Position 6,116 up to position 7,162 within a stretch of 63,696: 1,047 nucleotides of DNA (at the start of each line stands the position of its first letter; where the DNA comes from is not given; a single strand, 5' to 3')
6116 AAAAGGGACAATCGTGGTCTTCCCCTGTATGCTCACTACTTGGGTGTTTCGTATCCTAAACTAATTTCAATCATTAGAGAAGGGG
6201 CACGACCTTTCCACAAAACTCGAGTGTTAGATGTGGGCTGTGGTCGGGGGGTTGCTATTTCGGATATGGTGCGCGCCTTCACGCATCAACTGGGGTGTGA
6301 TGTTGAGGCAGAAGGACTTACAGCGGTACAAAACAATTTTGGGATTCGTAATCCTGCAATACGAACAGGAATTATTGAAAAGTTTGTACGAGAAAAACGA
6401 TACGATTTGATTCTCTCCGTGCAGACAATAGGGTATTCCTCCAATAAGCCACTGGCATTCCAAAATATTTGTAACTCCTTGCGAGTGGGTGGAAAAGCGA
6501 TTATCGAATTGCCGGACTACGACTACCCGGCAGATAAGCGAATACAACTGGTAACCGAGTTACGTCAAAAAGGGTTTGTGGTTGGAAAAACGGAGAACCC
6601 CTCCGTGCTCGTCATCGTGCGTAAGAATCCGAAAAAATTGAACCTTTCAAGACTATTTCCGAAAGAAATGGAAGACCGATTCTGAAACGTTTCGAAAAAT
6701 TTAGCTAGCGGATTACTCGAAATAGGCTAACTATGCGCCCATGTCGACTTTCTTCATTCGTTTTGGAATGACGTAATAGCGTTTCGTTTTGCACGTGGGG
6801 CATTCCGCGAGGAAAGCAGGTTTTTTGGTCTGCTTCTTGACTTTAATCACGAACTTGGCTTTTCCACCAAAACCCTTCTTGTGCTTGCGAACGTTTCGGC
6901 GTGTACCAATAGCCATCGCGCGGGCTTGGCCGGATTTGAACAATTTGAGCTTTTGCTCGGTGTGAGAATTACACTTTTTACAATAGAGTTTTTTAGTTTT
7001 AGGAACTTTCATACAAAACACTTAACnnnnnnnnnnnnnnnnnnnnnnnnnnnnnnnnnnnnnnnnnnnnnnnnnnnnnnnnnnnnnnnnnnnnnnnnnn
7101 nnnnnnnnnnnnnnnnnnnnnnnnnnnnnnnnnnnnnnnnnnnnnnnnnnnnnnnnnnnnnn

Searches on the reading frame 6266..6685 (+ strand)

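Call 40: search_protein_families(library=pfam, proteins=[window:6266-6685:+], max_evalue=0.01)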
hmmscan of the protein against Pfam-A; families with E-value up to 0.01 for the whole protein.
window:6266-6685:+ (139 aa): 3 families
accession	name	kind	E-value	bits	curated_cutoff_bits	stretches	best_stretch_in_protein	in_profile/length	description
PF13489.12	Methyltransf_23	-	3e-05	24.3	27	1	41-97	77-133/164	Methyltransferase domain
PF13847.12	Methyltransf_31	-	0.0001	22.4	27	1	12-92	35-121/145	Methyltransferase domain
PF08241.18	Methyltransf_11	-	0.0016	19.5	21.2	1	7-80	20-95/95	Methyltransferase domain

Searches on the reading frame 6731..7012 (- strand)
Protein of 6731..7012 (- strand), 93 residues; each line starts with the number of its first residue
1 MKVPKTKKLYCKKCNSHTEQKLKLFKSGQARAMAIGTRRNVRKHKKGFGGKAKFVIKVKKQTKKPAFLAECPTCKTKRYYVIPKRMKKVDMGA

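Call 8: search_protein_families(library=pfam, proteins=[window:6731-7012:-])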
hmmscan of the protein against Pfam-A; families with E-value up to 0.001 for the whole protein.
window:6731-7012:- (93 aa): 1 family
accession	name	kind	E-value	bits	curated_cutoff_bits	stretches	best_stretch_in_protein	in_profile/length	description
PF00935.25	Ribosomal_L44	-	7.3e-13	49.1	25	1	16-91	1-75/76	Ribosomal protein L44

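Call 9: search_protein_families(library=ncbifam, proteins=[window:6731-7012:-])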
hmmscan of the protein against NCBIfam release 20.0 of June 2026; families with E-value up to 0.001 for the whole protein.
window:6731-7012:- (93 aa): 1 family
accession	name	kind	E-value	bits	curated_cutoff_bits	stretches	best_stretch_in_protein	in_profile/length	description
NF004425.0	PRK05767.1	equivalog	8.3e-15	55.2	87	1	1-91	1-90/92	50S ribosomal protein L44e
